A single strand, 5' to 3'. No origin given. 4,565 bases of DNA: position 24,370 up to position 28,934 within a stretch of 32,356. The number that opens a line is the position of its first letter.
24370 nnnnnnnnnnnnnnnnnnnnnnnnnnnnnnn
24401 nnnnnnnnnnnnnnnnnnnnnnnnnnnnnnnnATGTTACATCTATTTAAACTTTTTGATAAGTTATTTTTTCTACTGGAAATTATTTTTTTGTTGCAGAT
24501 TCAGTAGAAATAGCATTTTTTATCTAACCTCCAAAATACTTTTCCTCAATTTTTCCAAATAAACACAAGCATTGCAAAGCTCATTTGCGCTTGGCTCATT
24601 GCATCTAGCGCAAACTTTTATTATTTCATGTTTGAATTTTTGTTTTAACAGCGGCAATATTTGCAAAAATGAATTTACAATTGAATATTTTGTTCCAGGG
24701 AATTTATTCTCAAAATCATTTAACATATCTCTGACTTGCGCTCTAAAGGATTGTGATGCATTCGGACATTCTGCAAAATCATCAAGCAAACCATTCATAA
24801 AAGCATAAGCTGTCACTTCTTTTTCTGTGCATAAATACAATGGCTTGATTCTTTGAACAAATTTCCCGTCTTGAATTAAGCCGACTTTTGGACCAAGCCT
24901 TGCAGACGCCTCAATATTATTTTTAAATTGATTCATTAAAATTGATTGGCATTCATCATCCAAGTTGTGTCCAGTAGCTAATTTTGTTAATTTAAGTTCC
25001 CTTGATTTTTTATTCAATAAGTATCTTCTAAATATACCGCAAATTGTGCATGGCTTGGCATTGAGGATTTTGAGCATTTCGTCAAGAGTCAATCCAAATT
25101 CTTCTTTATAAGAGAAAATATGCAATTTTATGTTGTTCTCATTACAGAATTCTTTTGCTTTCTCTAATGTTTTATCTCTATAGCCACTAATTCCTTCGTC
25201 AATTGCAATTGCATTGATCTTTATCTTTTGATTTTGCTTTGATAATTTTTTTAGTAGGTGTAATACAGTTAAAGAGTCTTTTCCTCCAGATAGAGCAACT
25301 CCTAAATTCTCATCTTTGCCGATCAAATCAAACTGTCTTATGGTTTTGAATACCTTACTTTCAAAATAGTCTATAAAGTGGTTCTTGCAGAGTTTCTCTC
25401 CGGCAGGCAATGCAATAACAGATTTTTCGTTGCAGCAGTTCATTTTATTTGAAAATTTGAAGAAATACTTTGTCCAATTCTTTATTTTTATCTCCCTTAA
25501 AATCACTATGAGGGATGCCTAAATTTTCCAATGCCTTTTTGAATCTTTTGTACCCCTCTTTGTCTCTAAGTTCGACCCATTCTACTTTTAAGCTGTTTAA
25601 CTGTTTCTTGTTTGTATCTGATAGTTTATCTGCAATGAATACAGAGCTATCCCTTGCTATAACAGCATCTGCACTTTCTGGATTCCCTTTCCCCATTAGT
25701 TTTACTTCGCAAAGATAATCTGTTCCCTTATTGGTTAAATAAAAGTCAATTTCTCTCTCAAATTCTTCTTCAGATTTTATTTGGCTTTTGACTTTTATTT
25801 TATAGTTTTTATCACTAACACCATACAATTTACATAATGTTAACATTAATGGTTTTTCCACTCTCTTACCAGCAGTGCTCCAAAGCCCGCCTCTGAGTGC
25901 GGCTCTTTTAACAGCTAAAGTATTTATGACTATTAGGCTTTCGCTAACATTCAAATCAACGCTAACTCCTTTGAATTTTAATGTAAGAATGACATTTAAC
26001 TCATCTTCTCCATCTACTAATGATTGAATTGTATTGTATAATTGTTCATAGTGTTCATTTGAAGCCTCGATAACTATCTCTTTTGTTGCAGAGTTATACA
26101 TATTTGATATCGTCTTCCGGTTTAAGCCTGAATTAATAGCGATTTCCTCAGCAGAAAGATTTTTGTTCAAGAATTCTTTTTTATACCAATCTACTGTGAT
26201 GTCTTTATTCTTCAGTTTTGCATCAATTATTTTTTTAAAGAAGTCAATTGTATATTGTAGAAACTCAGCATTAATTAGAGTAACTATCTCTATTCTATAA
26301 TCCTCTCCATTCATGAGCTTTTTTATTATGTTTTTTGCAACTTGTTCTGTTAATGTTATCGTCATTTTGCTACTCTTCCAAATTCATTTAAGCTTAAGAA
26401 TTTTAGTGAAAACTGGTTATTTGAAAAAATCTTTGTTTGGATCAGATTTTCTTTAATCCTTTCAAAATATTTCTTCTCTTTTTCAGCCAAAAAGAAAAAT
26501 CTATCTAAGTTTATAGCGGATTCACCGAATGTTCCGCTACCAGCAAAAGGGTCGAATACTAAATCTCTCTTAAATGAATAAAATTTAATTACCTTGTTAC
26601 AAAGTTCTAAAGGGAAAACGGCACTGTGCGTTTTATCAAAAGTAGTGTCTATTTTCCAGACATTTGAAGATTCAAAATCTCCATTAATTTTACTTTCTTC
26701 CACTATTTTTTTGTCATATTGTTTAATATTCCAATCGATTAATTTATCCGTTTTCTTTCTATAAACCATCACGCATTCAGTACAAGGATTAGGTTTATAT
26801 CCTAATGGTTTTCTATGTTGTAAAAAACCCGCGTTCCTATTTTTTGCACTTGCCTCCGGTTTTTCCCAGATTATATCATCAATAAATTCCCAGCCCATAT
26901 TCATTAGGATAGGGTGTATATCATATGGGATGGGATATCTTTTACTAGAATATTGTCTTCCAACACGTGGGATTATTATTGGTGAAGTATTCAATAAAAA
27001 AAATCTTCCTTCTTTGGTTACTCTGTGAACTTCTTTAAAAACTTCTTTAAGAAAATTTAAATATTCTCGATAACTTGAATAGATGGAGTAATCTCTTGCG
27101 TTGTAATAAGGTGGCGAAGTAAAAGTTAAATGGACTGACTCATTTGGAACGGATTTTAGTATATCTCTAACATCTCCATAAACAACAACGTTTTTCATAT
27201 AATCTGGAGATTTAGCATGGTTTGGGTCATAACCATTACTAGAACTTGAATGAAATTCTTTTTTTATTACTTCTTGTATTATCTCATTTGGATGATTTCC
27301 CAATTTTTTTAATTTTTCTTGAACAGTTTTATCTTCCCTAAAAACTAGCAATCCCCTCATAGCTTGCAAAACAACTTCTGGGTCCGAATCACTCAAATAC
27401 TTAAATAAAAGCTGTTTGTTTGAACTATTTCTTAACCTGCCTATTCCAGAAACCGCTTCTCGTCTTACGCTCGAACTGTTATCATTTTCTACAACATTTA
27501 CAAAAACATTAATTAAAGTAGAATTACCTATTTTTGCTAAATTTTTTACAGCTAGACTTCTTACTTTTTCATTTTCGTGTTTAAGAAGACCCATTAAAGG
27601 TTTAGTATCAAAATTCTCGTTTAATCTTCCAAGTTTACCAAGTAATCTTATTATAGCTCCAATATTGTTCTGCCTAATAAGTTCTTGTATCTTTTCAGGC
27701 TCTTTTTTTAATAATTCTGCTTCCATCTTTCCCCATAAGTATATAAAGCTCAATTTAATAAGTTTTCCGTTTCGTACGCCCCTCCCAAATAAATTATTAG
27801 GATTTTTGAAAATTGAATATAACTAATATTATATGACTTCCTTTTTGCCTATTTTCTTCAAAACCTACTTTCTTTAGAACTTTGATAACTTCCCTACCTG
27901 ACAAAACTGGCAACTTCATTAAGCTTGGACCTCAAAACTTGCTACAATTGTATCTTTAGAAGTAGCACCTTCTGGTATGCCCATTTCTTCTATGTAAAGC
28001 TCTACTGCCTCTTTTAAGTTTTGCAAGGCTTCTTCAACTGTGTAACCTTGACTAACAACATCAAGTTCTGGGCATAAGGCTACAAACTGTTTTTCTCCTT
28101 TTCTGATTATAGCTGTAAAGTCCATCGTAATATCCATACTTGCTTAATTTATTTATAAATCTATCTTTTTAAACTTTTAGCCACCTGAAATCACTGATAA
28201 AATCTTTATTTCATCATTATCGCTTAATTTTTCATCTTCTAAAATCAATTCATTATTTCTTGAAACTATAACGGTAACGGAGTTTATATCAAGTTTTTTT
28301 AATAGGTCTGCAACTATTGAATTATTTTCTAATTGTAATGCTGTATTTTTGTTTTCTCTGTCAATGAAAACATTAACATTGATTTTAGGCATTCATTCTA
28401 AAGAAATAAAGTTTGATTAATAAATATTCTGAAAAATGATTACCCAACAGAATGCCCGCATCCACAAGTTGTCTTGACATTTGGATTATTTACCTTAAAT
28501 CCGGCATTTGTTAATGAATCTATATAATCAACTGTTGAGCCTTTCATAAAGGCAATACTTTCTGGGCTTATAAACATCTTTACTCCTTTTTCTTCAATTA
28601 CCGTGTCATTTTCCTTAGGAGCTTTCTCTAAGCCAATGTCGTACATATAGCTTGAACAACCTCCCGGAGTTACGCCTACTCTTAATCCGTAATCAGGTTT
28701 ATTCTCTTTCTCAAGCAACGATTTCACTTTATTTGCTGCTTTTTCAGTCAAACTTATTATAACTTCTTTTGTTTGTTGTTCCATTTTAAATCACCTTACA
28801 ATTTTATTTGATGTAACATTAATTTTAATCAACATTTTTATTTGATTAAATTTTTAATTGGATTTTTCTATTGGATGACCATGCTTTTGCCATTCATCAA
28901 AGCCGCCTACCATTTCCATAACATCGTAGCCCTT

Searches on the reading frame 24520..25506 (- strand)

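Call 16: search_protein_families(library=pfam, proteins=[window:24520-25506:-], max_evalue=0.001)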
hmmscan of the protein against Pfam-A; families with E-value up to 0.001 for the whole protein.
window:24520-25506:- (328 aa): 4 families
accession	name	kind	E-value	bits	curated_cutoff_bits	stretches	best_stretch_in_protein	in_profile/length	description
PF01171.26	ATP_bind_3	-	5.5e-15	56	27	1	69-239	3-160/182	PP-loop family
PF03054.22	tRNA_Me_trans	-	2e-06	28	20.6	1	68-182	3-128/202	tRNA methyl transferase HUP domain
PF16503.10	zn-ribbon_14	-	2.7e-05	24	34.9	1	299-323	3-27/32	Zinc-ribbon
PF00733.27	Asn_synthase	-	0.00099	19.3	21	0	65-167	17-113/354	Asparagine synthase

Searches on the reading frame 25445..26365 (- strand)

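Call 16: search_protein_families(library=pfam, proteins=[window:25445-26365:-], max_evalue=0.001)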
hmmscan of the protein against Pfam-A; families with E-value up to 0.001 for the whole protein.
window:25445-26365:- (306 aa): 1 family
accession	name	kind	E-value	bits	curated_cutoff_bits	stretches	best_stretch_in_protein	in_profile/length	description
PF09516.16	RE_CfrBI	-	1e-23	84.4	25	1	10-250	4-254/257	CfrBI restriction endonuclease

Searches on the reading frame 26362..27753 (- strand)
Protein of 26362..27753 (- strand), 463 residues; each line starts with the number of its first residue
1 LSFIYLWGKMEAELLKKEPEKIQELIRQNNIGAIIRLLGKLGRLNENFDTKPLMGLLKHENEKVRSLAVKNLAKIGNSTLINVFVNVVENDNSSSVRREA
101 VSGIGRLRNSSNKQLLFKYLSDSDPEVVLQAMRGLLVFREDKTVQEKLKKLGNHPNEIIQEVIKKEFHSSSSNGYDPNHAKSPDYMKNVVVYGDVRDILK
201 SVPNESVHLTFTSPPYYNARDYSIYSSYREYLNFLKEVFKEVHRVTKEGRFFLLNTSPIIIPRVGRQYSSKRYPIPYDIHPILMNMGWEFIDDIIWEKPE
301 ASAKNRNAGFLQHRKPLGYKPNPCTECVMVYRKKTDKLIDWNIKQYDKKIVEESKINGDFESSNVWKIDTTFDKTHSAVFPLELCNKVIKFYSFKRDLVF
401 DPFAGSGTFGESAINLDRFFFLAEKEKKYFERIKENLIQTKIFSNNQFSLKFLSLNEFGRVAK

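Call 16: search_protein_families(library=pfam, proteins=[window:26362-27753:-], max_evalue=0.001)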
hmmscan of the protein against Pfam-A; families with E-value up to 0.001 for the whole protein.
window:26362-27753:- (463 aa): 5 families
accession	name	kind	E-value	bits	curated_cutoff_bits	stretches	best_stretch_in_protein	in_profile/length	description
PF01555.25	N6_N4_Mtase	-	3.1e-37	129.1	26.7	1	207-435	1-221/221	DNA methylase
PF13646.12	HEAT_2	-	2.1e-13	50.8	27.7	1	82-158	2-78/88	HEAT repeats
PF02985.28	HEAT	-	3e-08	33.6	23.5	0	52-76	4-28/31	HEAT repeat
PF11698.14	V-ATPase_H_C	-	0.00014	22.4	27.2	0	13-74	49-111/117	V-ATPase subunit H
PF01602.26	Adaptin_N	-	0.00045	19.4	37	1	57-152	88-197/524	Adaptin N terminal region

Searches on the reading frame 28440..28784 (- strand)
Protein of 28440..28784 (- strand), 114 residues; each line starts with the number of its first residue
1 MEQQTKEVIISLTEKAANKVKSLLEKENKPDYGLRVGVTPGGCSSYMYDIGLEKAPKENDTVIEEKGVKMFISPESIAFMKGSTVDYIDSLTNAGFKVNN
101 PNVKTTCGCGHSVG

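Call 16: search_protein_families(library=pfam, proteins=[window:28440-28784:-], max_evalue=0.001)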
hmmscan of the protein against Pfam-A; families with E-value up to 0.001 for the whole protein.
window:28440-28784:- (114 aa): 1 family
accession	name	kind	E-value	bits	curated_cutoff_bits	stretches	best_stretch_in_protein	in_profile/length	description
PF01521.26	Fe-S_biosyn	-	3.7e-20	72.6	26.3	1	10-110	3-109/110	Iron-sulphur cluster biosynthesis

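Call 75: find_encoding_contigs(protein=window:28440-28784:-, flank=10000)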
Protein window:28440-28784:- (114 aa): 1 contig read that carries it; 1 place shown.
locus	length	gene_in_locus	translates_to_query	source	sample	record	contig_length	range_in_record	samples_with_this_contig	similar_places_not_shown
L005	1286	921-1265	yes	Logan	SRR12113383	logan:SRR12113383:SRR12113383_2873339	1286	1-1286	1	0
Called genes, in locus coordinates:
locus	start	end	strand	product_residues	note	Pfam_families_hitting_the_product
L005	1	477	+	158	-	?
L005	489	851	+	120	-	PF00581:Rhodanese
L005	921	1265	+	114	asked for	PF01521:Fe-S_biosyn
